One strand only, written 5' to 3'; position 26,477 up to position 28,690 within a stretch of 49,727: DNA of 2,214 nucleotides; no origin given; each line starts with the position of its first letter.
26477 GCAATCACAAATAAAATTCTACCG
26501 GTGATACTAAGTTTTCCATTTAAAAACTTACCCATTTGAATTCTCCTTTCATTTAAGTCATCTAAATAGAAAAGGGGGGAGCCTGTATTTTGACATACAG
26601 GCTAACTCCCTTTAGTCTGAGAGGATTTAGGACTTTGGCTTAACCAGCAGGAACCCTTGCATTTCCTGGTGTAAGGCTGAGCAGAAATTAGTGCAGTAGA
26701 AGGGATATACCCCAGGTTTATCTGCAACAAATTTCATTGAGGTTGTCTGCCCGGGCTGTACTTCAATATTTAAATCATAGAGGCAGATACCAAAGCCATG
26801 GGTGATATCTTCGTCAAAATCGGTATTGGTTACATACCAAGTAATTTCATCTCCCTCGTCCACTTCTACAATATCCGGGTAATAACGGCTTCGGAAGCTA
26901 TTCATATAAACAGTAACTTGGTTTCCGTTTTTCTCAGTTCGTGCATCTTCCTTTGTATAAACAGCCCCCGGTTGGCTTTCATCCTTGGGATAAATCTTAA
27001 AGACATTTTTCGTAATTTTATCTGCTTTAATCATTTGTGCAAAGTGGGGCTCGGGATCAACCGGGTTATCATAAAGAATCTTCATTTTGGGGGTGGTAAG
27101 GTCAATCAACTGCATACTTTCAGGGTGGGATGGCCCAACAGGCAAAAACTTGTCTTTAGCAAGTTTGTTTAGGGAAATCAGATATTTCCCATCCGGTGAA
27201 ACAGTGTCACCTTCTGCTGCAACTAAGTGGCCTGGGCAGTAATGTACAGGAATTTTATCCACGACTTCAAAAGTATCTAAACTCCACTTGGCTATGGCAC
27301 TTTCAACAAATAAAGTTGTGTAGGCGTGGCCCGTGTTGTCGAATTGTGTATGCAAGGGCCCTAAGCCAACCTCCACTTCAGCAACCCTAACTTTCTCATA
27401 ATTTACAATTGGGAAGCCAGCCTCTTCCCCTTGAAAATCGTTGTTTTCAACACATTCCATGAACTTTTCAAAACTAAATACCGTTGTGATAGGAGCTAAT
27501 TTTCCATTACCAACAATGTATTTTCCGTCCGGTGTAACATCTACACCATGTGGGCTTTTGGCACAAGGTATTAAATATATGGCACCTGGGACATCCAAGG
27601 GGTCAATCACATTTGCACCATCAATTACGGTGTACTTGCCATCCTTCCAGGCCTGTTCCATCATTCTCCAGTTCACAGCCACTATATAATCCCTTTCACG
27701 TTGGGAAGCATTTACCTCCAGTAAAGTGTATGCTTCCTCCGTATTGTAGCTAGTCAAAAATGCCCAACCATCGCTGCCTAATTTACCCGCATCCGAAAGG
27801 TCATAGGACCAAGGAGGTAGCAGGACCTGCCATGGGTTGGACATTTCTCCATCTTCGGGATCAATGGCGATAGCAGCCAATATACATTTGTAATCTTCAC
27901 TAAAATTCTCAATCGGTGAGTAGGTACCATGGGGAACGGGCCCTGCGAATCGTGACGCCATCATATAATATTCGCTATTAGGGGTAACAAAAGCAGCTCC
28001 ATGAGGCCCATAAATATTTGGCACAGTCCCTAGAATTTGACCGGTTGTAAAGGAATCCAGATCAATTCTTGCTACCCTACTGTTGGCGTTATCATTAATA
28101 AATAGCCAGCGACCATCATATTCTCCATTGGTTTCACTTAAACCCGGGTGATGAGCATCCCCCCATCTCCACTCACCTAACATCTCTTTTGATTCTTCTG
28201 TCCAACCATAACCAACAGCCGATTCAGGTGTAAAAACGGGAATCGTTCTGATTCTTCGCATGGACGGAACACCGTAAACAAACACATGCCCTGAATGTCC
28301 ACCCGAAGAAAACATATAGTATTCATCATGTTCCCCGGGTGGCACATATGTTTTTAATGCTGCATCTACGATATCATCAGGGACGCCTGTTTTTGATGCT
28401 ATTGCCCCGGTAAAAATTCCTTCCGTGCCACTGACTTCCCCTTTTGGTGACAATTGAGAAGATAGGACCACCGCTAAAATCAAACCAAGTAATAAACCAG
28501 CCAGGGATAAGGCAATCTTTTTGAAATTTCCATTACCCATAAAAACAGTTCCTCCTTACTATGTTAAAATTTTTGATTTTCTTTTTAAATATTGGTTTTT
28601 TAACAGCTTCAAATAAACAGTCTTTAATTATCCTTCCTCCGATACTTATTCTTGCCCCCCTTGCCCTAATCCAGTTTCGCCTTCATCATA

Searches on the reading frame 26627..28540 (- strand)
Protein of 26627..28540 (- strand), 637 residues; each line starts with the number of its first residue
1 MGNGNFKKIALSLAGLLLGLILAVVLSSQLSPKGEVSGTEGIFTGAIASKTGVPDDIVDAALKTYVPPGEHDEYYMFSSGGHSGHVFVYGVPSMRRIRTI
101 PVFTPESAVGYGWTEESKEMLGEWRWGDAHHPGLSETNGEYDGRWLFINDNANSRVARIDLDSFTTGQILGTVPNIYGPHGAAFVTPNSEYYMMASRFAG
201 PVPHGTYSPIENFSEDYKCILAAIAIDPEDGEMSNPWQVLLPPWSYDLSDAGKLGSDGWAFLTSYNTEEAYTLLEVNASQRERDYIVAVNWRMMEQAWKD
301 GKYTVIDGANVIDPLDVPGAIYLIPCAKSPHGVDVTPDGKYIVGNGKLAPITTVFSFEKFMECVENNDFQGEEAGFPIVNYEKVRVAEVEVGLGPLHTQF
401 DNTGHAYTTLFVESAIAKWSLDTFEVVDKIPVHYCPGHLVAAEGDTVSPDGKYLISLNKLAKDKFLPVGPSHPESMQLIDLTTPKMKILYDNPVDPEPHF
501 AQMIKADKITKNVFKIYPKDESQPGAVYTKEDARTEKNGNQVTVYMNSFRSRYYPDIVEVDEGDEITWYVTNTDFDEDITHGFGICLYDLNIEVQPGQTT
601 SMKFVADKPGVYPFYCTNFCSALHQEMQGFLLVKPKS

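Call 8: search_protein_families(library=pfam, proteins=[window:26627-28540:-])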
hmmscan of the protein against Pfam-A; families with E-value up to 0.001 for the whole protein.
window:26627-28540:- (637 aa): 3 families
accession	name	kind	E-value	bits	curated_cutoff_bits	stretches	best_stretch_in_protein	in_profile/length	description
PF18764.7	nos_propeller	-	1.2e-35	121.7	30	1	429-499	1-71/71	Nitrous oxide reductase propeller repeat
PF13473.12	Cupredoxin_1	-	1.4e-07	31.9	27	1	536-633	17-104/104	Cupredoxin-like domain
PF00116.26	COX2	-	1.4e-05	25.5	22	1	576-627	62-113/120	Cytochrome C oxidase subunit II, periplasmic domain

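Call 10: find_encoding_contigs(protein=window:26627-28540:-, flank=10000, max_places=6)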
Protein window:26627-28540:- (637 aa): 3 contigs read that carry it; 2 places shown.
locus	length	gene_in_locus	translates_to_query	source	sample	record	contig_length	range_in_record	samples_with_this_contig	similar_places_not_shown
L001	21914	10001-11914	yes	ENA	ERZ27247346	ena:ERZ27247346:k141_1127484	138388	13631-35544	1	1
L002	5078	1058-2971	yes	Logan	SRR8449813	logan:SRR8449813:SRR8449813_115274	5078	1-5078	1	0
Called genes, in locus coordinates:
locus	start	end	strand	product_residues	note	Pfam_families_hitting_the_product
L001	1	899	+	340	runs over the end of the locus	PF01208:URO-D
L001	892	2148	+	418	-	PF01590:GAF (faint), PF00512:HisKA, PF02518:HATPase_c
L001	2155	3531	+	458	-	PF00072:Response_reg, PF02954:HTH_8 (faint), PF00158:Sigma54_activat, PF14532:Sigma54_activ_2, PF07728:AAA_5, PF25601:AAA_lid_14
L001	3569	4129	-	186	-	-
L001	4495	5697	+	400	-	PF12704:MacB_PCD, PF02687:FtsX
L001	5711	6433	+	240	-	PF00005:ABC_tran, PF02463:SMC_N (weak), PF13304:AAA_21 (faint)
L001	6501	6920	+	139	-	PF14387:DUF4418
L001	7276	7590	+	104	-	-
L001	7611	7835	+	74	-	-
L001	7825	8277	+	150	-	PF00355:Rieske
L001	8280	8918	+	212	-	PF00033:Cytochrome_B, PF14358:DUF4405 (weak), PF13631:Cytochrom_B_N_2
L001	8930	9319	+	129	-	PF00032:Cytochrom_B_C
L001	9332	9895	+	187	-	-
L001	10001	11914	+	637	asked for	PF00116:COX2 (faint), PF18764:nos_propeller, PF13473:Cupredoxin_1 (weak)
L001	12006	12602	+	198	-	-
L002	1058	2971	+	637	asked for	PF00116:COX2 (faint), PF18764:nos_propeller, PF13473:Cupredoxin_1 (weak)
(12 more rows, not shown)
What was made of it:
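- The bEBP is 3.6 kb away, with another operon in between (call 10).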

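Call 13: find_homologous_proteins(query=window:26627-28540:-, max_evalue=1e-50)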
Query window:26627-28540:- (637 aa): 7993 proteins with E <= 1e-50 among 8000 candidates; the best 120 are listed.
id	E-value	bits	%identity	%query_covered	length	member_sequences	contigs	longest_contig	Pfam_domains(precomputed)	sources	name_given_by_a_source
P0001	0.0e+0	1359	89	100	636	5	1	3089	PF13473.13,PF18764.8,PF00116.27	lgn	-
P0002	0.0e+0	1201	79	100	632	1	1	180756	PF13473.13,PF18764.8,PF00116.27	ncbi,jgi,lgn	ncbi:MAG: Sec-dependent nitrous-oxide reductase [Bacillota bacterium]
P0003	0.0e+0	1172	78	100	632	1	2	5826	PF13473.13,PF18764.8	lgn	-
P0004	0.0e+0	1172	77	100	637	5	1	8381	PF13473.13,PF18764.8,PF00116.27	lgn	-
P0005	0.0e+0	1164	76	100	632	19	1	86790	PF13473.13,PF18764.8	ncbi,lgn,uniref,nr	ncbi:Sec-dependent nitrous-oxide reductase [Desulfitobacterium chlororespirans]|uniref:Nitrous oxide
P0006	0.0e+0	1149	75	99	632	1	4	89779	PF18764.8,PF00116.27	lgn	-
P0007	0.0e+0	1127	73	100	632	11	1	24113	PF13473.13,PF18764.8,PF00116.27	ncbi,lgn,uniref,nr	ncbi:Sec-dependent nitrous-oxide reductase [Desulfitobacterium sp.]|uniref:Sec-dependent nitrous-oxi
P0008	0.0e+0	1126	74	100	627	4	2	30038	PF13473.13,PF18764.8,PF00116.27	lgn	-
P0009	0.0e+0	1114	73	100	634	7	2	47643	PF18764.8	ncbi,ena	-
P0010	0.0e+0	1107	73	100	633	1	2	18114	PF13473.13,PF18764.8,PF00116.27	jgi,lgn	jgi:nitrous-oxide reductase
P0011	0.0e+0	1012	69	93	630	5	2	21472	PF13473.13,PF18764.8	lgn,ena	-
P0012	6.3e-276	935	67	90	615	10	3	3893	PF13473.13,PF18764.8,PF00116.27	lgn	-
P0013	5.2e-272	922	62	99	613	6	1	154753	PF13473.13,PF18764.8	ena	-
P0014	1.1e-270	918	65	90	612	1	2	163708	PF13473.13,PF18764.8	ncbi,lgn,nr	ncbi:MAG: Sec-dependent nitrous-oxide reductase [Armatimonadota bacterium]|nr:Sec-dependent nitrous-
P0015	4.0e-270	916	65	90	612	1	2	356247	PF13473.13,PF18764.8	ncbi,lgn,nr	ncbi:MAG: Sec-dependent nitrous-oxide reductase [Armatimonadota bacterium]|nr:Sec-dependent nitrous-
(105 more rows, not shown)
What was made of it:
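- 26627..28540 (-): nosZ: Sec-type (clade II) nitrous-oxide reductase. Calls 8 and 13.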

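Call 16: find_related_loci(query=A1, collection=genome_contigs, flank=10000)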
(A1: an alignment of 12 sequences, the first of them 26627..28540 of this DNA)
Query A1 (637 aa) in genome_contigs; peptide patterns used: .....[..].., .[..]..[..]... (x = any residue, [..] = any of these).
600 stretches matched a pattern (row limit reached: there are more); 563 encode a relative of the query (tblastn E <= 1e-3); the best 80 are kept; 80 distinct loci.
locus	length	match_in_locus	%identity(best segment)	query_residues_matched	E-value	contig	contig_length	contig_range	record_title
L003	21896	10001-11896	79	1-637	0e+0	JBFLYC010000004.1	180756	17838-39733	MAG: Bacillota bacterium isolate MAG074 MAG074_4, whole genome shotgun sequence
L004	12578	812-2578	69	45-635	0e+0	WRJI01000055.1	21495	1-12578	MAG: Peptococcaceae bacterium isolate Nt197P3bin79 Ga0082212_10003715, whole genome shotgun sequence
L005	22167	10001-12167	65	63-636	0e+0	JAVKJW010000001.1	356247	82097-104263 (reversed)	MAG: Candidatus Thermofontivivens primus isolate QQ_201705_bins_113 QQ_201705_bins_113_scaffold_1, whole genome shotgun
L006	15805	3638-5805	64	61-635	0e+0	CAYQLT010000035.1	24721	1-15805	MAG TPA_asm: uncultured Clostridia bacterium isolate binchicken_co30_129 genome assembly, contig: NODE_1577_length_24721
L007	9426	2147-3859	65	63-636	0e+0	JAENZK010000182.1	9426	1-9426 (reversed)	MAG: Alkalihalobacillus macyae isolate BM5_bin.5 BM5_bin5_NODE_1291_length_9426_cov_5.258137, whole genome shotgun seque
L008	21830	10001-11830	61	16-637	0e+0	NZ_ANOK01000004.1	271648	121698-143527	Calidifontibacillus oryziterrae strain ZYK contig3, whole genome shotgun sequence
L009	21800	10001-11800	63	41-633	0e+0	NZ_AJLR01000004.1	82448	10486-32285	Schinkia azotoformans LMG 9581 contig04, whole genome shotgun sequence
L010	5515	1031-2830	63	41-633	0e+0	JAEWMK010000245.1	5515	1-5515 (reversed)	MAG: Bacillota bacterium isolate OH_PDB_133 k127_399181, whole genome shotgun sequence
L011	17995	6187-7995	60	16-637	0e+0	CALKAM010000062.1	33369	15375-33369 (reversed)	MAG TPA_asm: uncultured Planifilum sp. isolate SRR6713629_bin.89_CONCOCT_v1.1_MAG genome assembly, contig: ERZ794981.525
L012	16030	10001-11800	61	36-636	0e+0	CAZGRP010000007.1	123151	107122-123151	MAG TPA_asm: uncultured Cytophagia bacterium isolate SRP216583_co2_59 genome assembly, contig: NODE_31_length_123151_cov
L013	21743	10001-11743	62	56-637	0e+0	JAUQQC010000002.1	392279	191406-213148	MAG: Acidobacteriota bacterium isolate JZ-3.bins.73.201901 NODE_8_length_392279_cov_51.735205, whole genome shotgun sequ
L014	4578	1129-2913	59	42-636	0e+0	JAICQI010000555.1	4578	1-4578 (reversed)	MAG: Pyrinomonadaceae bacterium isolate TY_HY_2_bin.36 k141_3891134_length_4578_cov_11.0099, whole genome shotgun sequen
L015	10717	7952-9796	56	4-636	0e+0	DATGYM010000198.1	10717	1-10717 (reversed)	MAG TPA_asm: Pyrinomonadaceae bacterium isolate SMAG_U10635 k141_44014, whole genome shotgun sequence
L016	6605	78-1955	56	1-636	0e+0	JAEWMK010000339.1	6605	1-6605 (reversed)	MAG: Bacillota bacterium isolate OH_PDB_133 k127_1345091, whole genome shotgun sequence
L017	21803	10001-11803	58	42-636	0e+0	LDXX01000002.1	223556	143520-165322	MAG: Candidatus Kryptonium thompsonii isolate JGI-4 2599192408, whole genome shotgun sequence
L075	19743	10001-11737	58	56-634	0e+0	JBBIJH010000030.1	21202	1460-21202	MAG: Ignavibacteriales bacterium isolate QH2F170213_bin_158 NODE_2764_length_21202_cov_4.196009, whole genome shotgun se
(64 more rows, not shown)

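Call 18: find_encoding_contigs(protein=P0005, flank=10000, max_places=2)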
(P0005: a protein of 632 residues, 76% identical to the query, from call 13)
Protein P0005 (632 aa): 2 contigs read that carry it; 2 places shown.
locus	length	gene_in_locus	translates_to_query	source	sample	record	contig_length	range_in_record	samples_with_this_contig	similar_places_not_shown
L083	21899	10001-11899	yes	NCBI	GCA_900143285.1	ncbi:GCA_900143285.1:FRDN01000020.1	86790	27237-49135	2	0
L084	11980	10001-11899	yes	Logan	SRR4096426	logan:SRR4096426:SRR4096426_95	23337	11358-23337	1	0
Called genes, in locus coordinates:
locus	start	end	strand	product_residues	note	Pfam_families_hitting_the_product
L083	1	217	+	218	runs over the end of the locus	PF02310:B12-binding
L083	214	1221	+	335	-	PF01208:URO-D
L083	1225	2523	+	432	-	PF01590:GAF (weak), PF13185:GAF_2 (weak), PF00512:HisKA (weak), PF02518:HATPase_c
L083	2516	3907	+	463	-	PF00072:Response_reg, PF01078:Mg_chelatase (faint), PF00158:Sigma54_activat, PF14532:Sigma54_activ_2, PF07728:AAA_5 (weak), PF25601:AAA_lid_14, PF02954:HTH_8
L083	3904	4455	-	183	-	-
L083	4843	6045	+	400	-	PF12704:MacB_PCD, PF02687:FtsX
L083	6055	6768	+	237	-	PF00005:ABC_tran, PF02463:SMC_N (weak), PF13304:AAA_21 (faint)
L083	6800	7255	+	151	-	PF14387:DUF4418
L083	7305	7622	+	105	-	-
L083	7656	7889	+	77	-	-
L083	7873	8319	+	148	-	PF00355:Rieske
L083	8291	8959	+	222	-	PF00033:Cytochrome_B, PF14358:DUF4405, PF13631:Cytochrom_B_N_2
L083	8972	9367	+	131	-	PF00032:Cytochrom_B_C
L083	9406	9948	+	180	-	-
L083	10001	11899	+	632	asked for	PF18764:nos_propeller, PF13473:Cupredoxin_1 (weak)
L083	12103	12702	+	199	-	-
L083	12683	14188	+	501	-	PF05048:NosD (weak), PF13229:Beta_helix, PF05048:NosD, PF13229:Beta_helix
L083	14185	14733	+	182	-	PF05573:NosL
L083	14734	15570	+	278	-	PF12679:ABC2_membrane_2, PF12730:ABC2_membrane_4, PF12698:ABC2_membrane_3 (weak), PF13346:ABC2_membrane_5 (weak)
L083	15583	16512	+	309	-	PF00005:ABC_tran, PF13304:AAA_21 (faint)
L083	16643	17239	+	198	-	PF05198:IF3_N, PF00707:IF3_C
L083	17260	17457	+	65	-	PF01632:Ribosomal_L35p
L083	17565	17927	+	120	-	PF00453:Ribosomal_L20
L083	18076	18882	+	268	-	PF22435:MRM3-like_sub_bind, PF08032:SpoU_sub_bind, PF00588:SpoU_methylase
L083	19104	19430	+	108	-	PF03551:PadR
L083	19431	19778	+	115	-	PF06304:DUF1048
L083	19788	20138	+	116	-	PF06304:DUF1048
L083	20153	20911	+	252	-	PF13175:AAA_15 (faint), PF00005:ABC_tran, PF13304:AAA_21 (faint)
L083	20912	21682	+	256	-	PF01061:ABC2_membrane, PF12698:ABC2_membrane_3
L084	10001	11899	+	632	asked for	PF18764:nos_propeller, PF13473:Cupredoxin_1 (weak)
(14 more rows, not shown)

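Call 19: find_encoding_contigs(protein=P0006, flank=10000, max_places=2)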
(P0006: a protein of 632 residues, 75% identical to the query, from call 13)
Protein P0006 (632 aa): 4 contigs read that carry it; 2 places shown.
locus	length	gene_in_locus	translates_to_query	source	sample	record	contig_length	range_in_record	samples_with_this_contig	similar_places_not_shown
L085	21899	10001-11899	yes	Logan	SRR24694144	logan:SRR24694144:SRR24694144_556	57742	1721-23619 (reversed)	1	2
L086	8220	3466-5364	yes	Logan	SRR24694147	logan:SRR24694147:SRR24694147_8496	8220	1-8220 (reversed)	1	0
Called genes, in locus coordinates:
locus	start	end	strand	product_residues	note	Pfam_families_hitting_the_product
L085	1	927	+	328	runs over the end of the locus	PF01208:URO-D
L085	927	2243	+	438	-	PF13185:GAF_2 (weak), PF00512:HisKA, PF02518:HATPase_c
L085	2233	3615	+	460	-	PF00072:Response_reg, PF00158:Sigma54_activat, PF14532:Sigma54_activ_2, PF07728:AAA_5 (weak), PF25601:AAA_lid_14, PF02954:HTH_8 (weak)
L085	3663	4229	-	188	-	-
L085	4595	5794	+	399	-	PF12704:MacB_PCD, PF02687:FtsX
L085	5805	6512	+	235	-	PF00005:ABC_tran, PF02463:SMC_N (weak), PF13304:AAA_21 (faint)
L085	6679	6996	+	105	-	PF14387:DUF4418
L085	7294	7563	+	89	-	-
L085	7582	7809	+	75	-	-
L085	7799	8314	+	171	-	PF00355:Rieske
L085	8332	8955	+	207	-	PF00033:Cytochrome_B, PF14358:DUF4405 (weak), PF13631:Cytochrom_B_N_2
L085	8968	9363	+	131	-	PF00032:Cytochrom_B_C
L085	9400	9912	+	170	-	-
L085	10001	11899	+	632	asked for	PF00116:COX2 (faint), PF18764:nos_propeller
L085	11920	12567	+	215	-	-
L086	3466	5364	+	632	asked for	PF00116:COX2 (faint), PF18764:nos_propeller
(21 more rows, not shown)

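Call 20: find_encoding_contigs(protein=P0009, flank=10000, max_places=2)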
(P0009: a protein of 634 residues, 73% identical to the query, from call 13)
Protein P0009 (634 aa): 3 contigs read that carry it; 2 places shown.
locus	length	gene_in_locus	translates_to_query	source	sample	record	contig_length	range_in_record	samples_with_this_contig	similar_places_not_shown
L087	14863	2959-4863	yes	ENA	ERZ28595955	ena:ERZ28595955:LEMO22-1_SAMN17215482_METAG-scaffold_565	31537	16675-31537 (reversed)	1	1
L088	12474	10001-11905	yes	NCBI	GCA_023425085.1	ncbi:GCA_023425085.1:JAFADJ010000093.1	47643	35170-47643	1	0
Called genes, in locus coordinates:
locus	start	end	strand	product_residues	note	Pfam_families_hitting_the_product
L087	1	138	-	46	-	?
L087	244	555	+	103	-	-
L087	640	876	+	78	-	-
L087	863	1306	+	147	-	PF00355:Rieske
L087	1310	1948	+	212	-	PF01292:Ni_hydr_CYTB (weak), PF00033:Cytochrome_B, PF13631:Cytochrom_B_N_2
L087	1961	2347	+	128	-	PF00032:Cytochrom_B_C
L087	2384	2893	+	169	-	-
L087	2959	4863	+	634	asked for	PF18764:nos_propeller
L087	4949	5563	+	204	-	-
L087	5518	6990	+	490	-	PF22842:Pel9A-like_beta_helix (weak), PF05048:NosD (weak), PF13229:Beta_helix, PF05048:NosD, PF13229:Beta_helix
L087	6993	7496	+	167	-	PF05573:NosL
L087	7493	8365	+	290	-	PF12679:ABC2_membrane_2, PF12730:ABC2_membrane_4 (weak), PF12698:ABC2_membrane_3 (weak), PF13346:ABC2_membrane_5 (weak)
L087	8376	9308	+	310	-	PF00005:ABC_tran, PF13304:AAA_21 (faint)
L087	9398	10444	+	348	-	PF05140:ResB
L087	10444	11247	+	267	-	PF01578:Cytochrom_C_asm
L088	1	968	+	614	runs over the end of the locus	PF00111:Fer2, PF17651:Raco_middle, PF14574:RACo_C_ter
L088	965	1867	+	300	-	PF01208:URO-D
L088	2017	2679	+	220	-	PF02607:B12-binding_2, PF02310:B12-binding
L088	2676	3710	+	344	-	PF01208:URO-D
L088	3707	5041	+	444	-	PF01590:GAF (weak), PF13185:GAF_2 (faint), PF00512:HisKA, PF02518:HATPase_c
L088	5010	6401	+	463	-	PF00004:AAA (faint), PF00072:Response_reg, PF00158:Sigma54_activat, PF00493:MCM (weak), PF14532:Sigma54_activ_2, PF07728:AAA_5 (weak), PF25601:AAA_lid_14, PF02954:HTH_8 (weak), +1 more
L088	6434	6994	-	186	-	-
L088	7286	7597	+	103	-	-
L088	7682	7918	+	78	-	-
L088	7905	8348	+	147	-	PF00355:Rieske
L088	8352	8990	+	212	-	PF01292:Ni_hydr_CYTB (weak), PF00033:Cytochrome_B, PF13631:Cytochrom_B_N_2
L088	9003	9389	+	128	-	PF00032:Cytochrom_B_C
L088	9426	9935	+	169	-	-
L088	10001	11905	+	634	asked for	PF18764:nos_propeller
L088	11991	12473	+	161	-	?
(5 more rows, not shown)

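Call 26: search_protein_families(library=pfam, proteins=[L003:132-818:+, L003:802-2091:+, L003:2015-3481:+, L003:3502-4128:-, L003:4478-5680:+, L003:6517-7044:+, L003:7316-7639:+], max_evalue=0.01)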
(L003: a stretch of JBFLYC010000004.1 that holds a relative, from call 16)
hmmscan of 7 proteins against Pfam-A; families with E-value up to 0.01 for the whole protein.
L003:132-818:+ (228 aa): 1 family
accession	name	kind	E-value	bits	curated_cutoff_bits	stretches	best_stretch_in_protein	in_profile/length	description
PF01208.23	URO-D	-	7.7e-39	134.1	23.9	1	2-220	120-344/346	Uroporphyrinogen decarboxylase (URO-D)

L003:802-2091:+ (429 aa): 5 families
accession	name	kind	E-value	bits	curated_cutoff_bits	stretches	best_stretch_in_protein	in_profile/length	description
PF02518.31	HATPase_c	-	1.6e-26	93.4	26.4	1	310-417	2-109/111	Histidine kinase-, DNA gyrase B-, and HSP90-like ATPase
PF00512.31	HisKA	-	3.1e-08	34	26.9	1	201-265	3-63/66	His Kinase A (phospho-acceptor) domain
PF01590.32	GAF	-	0.00054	20.9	22.4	1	97-147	84-133/133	GAF domain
PF13185.12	GAF_2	-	0.00076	20.1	28.6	1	73-148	60-136/136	GAF domain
PF13492.12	GAF_3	-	0.0013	19.6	27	1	104-149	84-129/129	GAF domain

L003:2015-3481:+ (488 aa): 12 families
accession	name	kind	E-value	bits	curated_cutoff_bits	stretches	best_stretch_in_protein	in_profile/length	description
PF00158.32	Sigma54_activat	-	3.1e-70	235.7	20.2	1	176-341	2-167/168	Sigma-54 interaction domain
PF25601.1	AAA_lid_14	-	2.6e-30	104.5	27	1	347-426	1-80/87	AAA+ ATPase lid domain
PF00072.30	Response_reg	-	4.4e-26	91.7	30.2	1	37-146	1-110/111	Response regulator receiver domain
PF14532.12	Sigma54_activ_2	-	1.6e-17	64.4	25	1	182-346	7-138/138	Sigma-54 interaction domain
PF07728.20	AAA_5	-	1.8e-07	31.7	22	1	199-317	2-123/139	AAA domain (dynein-related subfamily)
PF02954.25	HTH_8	-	7.6e-07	29.2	22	1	445-485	2-42/42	Bacterial regulatory protein, Fis family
PF07724.20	AAA_2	-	1.8e-05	25.2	27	1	197-324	4-132/166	AAA domain (Cdc48 subfamily)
PF01078.27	Mg_chelatase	-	0.00026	20.9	20.3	0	254-316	93-157/207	Magnesium chelatase, subunit ChlI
PF00004.35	AAA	-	0.00028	21.8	21.2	1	200-319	2-111/131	ATPase family associated with various cellular activities (AAA)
PF13518.12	HTH_28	-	0.002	18.6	25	1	457-486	8-37/52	Helix-turn-helix domain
PF20030.5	bpMoxR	-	0.0023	17.5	27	1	256-317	88-146/205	MoxR domain in the MoxR-vWA-beta-propeller ternary systems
PF20161.5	VpsR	-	0.01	16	23.7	0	29-146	5-120/121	VpsR domain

L003:3502-4128:- (208 aa): 0 families

L003:4478-5680:+ (400 aa): 2 families
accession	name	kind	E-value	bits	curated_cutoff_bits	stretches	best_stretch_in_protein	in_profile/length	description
PF02687.27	FtsX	-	9.7e-18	64.8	25.5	1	268-389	2-119/120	FtsX-like permease C-terminal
PF12704.14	MacB_PCD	-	1.2e-14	55.5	27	1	17-239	1-206/207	MacB-like periplasmic core domain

L003:6517-7044:+ (175 aa): 2 families
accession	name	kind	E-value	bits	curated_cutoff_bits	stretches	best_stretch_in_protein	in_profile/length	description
PF14387.11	DUF4418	-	1.7e-30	106.2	27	1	41-158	2-115/117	Domain of unknown function (DUF4418)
PF14007.11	YtpI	-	0.0059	17.4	29.4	0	74-120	28-74/87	YtpI-like protein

L003:7316-7639:+ (107 aa): 1 family
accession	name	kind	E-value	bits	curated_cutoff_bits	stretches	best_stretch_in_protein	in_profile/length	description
PF13442.11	Cytochrome_CBB3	-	0.002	18.9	27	0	46-101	3-68/68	Cytochrome C oxidase, cbb3-type, subunit III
